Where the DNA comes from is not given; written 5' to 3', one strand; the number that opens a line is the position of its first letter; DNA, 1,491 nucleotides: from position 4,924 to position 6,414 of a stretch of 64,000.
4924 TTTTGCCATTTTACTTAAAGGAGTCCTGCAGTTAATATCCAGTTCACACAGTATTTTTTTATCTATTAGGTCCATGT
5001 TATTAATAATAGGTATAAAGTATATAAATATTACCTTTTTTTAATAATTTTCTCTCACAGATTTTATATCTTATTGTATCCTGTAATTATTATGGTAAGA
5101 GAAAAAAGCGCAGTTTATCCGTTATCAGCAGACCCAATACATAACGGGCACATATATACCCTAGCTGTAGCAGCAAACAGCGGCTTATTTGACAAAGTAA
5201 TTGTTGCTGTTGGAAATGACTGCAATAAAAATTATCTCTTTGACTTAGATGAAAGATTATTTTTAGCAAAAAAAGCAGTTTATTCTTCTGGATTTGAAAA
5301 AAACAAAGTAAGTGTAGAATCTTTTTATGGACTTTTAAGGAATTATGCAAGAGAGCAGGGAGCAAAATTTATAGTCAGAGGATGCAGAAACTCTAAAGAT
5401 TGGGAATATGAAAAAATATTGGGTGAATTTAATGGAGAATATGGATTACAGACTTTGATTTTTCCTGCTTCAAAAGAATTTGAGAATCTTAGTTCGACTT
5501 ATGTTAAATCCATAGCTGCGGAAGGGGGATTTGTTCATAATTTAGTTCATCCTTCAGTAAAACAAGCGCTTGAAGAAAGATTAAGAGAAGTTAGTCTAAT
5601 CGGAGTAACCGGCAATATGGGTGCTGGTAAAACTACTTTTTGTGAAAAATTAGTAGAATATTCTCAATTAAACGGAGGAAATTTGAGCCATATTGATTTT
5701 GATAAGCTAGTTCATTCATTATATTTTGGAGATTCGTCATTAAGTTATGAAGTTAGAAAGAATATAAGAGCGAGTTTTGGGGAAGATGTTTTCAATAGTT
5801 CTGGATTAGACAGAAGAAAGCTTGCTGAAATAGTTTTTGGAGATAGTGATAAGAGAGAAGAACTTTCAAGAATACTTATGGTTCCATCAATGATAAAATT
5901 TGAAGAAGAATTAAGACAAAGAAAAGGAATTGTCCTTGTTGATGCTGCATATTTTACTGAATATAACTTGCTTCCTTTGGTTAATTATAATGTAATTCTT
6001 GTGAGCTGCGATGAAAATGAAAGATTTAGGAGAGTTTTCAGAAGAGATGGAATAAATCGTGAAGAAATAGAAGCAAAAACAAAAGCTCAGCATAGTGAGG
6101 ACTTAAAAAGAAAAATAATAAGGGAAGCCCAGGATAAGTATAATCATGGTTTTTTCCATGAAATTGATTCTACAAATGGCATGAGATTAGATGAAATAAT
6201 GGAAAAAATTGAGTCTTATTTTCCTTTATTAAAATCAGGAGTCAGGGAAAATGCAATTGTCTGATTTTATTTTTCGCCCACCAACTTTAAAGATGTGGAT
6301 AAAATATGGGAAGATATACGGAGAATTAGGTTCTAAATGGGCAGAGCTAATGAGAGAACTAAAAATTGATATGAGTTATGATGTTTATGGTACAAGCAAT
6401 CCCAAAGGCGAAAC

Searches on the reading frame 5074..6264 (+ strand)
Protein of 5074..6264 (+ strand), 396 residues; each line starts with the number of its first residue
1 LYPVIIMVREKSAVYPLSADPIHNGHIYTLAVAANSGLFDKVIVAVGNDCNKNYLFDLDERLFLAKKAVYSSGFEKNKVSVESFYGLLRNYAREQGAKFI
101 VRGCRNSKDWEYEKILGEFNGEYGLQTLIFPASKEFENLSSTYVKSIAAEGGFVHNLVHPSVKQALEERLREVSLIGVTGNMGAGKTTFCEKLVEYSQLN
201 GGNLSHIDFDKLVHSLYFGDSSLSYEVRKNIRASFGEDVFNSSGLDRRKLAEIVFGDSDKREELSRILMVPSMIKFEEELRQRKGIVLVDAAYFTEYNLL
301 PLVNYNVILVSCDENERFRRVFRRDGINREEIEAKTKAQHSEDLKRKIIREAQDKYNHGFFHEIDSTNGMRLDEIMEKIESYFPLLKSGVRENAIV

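Call 8: search_protein_families(library=pfam, proteins=[window:5074-6264:+], max_evalue=0.01)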
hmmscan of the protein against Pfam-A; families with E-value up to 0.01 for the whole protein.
window:5074-6264:+ (396 aa): 10 families
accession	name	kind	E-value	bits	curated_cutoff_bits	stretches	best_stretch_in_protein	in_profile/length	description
PF01121.26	CoaE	-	8.3e-23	81.4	27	1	175-347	2-166/180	Dephospho-CoA kinase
PF01467.32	CTP_transf_like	-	1.1e-12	48.7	21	1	19-145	6-131/133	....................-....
PF13238.12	AAA_18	-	7.8e-07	30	29.4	1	176-330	1-117/128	AAA domain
PF03029.23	ATP_bind_1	-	0.00015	22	27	1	178-216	1-39/240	Conserved hypothetical ATP binding protein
PF02367.23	TsaE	-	0.0004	20.8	26.6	1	163-199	11-47/128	Threonylcarbamoyl adenosine biosynthesis protein TsaE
PF06745.19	ATPase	-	0.002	18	26.6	0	166-194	12-40/231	KaiC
PF20102.4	DUF6492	-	0.0038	16.8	22.9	1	291-385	199-289/291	Family of unknown function (DUF6492)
PF02223.23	Thymidylate_kin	-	0.0057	16.8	27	0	183-201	6-24/185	Thymidylate kinase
PF13401.12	AAA_22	-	0.0066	17.2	27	0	175-241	7-64/130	AAA domain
PF00485.24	PRK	-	0.0066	16.7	22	0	175-198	1-24/196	Phosphoribulokinase / Uridine kinase family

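Call 9: search_protein_families(library=padloc, proteins=[window:5074-6264:+], max_evalue=0.1)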
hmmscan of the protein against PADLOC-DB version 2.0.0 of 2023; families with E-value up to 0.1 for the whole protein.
window:5074-6264:+ (396 aa): 3 families
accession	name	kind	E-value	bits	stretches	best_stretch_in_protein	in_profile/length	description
PDLC04140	mad8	-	8.6e-05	20.2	1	169-344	23-135/314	mads_8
PDLC02373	dCTPase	-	0.0005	17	1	137-282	142-218/630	-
PDLC03266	MTase_II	-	0.0045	14.5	1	257-341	157-244/285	Type II methyltransferase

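Call 70: search_protein_families(library=ncbifam, proteins=[window:5074-6264:+], max_evalue=1)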
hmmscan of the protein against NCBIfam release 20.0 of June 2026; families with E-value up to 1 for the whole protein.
window:5074-6264:+ (396 aa): 23 families
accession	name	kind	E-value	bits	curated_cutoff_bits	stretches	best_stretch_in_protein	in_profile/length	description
TIGR01510.1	coaD_prev_kdtB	equivalog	4e-33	114.6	103.3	1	13-169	2-154/155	pantetheine-phosphate adenylyltransferase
TIGR00152.1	TIGR00152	equivalog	5.6e-20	72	65.55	1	175-349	1-169/188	dephospho-CoA kinase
NF002879.0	PRK03333.1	equivalog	2.2e-13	50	215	1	176-348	4-168/395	dephospho-CoA kinase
TIGR00125.1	cyt_tran_rel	domain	4.6e-07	29.9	27.7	1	13-71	2-62/65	adenylyltransferase/cytidyltransferase family protein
TIGR00482.1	TIGR00482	equivalog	0.00076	19.5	112.45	1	18-71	5-61/194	nicotinate (nicotinamide) nucleotide adenylyltransferase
NF004018.0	PRK05480.1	equivalog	0.00086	18.8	180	1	172-211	5-42/210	uridine kinase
TIGR00750.1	lao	equivalog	0.0025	17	240.75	1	173-205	34-66/300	methylmalonyl Co-A mutase-associated GTPase MeaB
NF004041.0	PRK05541.1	subfamily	0.0036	17.4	127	1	174-214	8-48/176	adenylyl-sulfate kinase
NF006743.0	PRK09270.1-2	equivalog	0.0081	15.2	227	1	172-197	27-52/217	nucleoside/nucleotide kinase family protein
NF000840.1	PRK00071.1-3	equivalog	0.012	15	150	1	18-71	14-70/201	nicotinate-nucleotide adenylyltransferase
NF010170.0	PRK13651.1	equivalog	0.017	14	432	1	168-298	28-117/308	cobalt transporter ATP-binding subunit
NF002243.0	PRK01153.1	subfamily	0.039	13.6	127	1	20-80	10-71/175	nicotinamide-nucleotide adenylyltransferase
NF005655.0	PRK07429.1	subfamily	0.04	13.1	236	1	170-195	5-30/326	phosphoribulokinase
NF010248.0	PRK13695.1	equivalog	0.062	13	156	1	175-196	5-26/180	NTPase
NF002059.0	PRK00889.1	subfamily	0.078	12.7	244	1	175-221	7-53/177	adenylyl-sulfate kinase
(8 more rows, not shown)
